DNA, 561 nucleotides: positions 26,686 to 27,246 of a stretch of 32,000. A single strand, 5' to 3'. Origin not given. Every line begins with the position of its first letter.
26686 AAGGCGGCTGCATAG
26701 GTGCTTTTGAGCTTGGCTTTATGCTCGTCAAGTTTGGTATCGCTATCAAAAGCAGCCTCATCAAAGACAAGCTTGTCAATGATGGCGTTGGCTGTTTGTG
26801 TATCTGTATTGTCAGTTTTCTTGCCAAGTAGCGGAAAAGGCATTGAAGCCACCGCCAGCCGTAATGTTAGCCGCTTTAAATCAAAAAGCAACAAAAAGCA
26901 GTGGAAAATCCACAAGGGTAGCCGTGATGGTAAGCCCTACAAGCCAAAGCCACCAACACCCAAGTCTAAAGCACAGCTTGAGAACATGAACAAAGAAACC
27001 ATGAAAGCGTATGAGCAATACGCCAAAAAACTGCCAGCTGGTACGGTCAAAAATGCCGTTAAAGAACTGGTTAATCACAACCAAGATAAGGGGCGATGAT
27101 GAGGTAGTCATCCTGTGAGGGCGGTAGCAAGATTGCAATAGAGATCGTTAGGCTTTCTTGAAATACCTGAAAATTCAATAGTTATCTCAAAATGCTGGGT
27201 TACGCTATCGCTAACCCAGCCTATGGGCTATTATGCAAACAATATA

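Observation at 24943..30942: Near-identical 1.9-kb direct repeat (period 4106 bp) puts a second copy of the cdiA 3' body in front of orphan toxin 2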

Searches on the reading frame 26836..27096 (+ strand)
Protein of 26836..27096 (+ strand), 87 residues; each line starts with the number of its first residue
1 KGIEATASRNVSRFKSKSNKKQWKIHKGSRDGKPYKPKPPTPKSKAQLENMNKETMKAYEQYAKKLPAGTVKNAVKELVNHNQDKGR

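Call 26: find_homologous_proteins(query=window:26836-27096:+, max_evalue=0.01)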
Query seq(87 aa) (87 aa): 2 proteins with E <= 0.01 among 2 candidates.
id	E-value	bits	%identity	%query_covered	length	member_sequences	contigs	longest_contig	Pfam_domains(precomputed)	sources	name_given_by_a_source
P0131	1.3e-36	142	82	100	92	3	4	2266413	-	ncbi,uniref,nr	ncbi:hypothetical protein AAX09_08935 [Moraxella bovoculi]|uniref:Uncharacterized protein n=1 Tax=Mo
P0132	1.3e-31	126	80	91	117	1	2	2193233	-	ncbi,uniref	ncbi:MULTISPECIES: hypothetical protein [Moraxella]|uniref:Uncharacterized protein n=1 Tax=Moraxella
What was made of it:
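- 26837..27100 (+): Junction DNA J: a remnant homologous to a 92-aa (M. bovoculi) or 117-aa (M. oculi) ORF on the opposite strand. It abuts the truncated end of the orphan. Call 26 (82% aa identity).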

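Call 29: find_encoding_contigs(protein=P0131, flank=10000, max_places=4)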
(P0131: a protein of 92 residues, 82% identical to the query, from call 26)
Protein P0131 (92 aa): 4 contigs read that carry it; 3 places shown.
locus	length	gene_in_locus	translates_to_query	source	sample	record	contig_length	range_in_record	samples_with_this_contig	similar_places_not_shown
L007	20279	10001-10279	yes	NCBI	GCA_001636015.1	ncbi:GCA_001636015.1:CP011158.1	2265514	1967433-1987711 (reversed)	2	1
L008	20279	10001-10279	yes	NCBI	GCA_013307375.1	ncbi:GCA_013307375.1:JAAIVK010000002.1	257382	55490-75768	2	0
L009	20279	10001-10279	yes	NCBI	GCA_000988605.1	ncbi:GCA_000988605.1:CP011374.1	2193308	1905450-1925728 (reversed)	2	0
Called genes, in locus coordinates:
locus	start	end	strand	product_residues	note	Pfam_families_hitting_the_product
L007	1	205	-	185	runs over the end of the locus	-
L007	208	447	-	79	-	PF15526:Ntox21 (weak)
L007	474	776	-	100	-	-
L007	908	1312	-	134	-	-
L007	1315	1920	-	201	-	-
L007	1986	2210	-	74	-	PF15585:Imm7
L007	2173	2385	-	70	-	-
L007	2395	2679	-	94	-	PF15647:Tox-REase-3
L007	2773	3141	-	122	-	-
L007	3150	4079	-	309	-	-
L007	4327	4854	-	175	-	-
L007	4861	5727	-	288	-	-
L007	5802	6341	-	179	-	PF12796:Ank_2, PF13606:Ank_3 (faint), PF12796:Ank_2, PF13637:Ank_4 (weak), PF13857:Ank_5 (weak), PF00023:Ank (weak)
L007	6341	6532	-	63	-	-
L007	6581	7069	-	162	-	-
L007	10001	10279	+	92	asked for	-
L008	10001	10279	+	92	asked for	-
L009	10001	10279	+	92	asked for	-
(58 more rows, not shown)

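Call 34: find_encoding_contigs(protein=P0132, flank=10000, max_places=4)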
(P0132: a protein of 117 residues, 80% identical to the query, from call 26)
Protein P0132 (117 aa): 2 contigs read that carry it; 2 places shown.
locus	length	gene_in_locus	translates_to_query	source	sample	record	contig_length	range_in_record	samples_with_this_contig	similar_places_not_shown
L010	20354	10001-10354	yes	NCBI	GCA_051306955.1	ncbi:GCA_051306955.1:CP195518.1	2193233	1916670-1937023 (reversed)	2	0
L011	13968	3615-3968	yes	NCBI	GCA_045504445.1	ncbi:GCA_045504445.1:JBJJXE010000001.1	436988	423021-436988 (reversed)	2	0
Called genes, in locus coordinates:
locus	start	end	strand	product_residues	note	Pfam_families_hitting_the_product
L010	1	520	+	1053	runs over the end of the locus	PF00589:Phage_integrase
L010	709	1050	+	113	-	-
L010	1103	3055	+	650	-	PF08479:POTRA_2, PF03865:ShlB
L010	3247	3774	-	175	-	PF09346:SMI1_KNR4 (weak)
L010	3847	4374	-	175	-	PF07591:PT-HINT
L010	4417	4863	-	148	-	-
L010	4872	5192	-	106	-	-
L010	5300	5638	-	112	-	-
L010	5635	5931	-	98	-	-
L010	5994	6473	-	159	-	PF15593:Imm42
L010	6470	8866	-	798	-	PF04830:DUF637, PF04829:PT-VENN, PF07591:PT-HINT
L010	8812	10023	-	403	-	-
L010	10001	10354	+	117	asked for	-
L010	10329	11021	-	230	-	-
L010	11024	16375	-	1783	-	PF13018:ESPR (weak), PF05860:TPS, PF04830:DUF637, PF04829:PT-VENN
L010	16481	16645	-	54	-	PF00239:Resolvase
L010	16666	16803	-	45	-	-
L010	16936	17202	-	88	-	PF01695:IstB_IS21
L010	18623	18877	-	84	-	-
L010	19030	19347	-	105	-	-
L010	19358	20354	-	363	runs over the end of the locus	-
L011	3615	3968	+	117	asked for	-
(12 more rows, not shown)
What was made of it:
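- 26837..27100 (+): Calls 29 and 34 give the context.
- One M. oculi copy (L010) is split into two ORFs (call 34).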

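Call 45: search_protein_families(library=pfam, proteins=[P0131, P0132], max_evalue=1)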
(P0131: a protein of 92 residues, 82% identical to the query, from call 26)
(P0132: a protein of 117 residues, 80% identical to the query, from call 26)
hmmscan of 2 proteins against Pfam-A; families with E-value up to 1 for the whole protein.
P0131 (92 aa): 1 family
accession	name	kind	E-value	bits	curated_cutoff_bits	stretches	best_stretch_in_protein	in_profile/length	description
PF04719.20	TAFII28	-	0.038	14.4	27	1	53-87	3-38/86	hTAFII28-like protein conserved region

P0132 (117 aa): 0 families
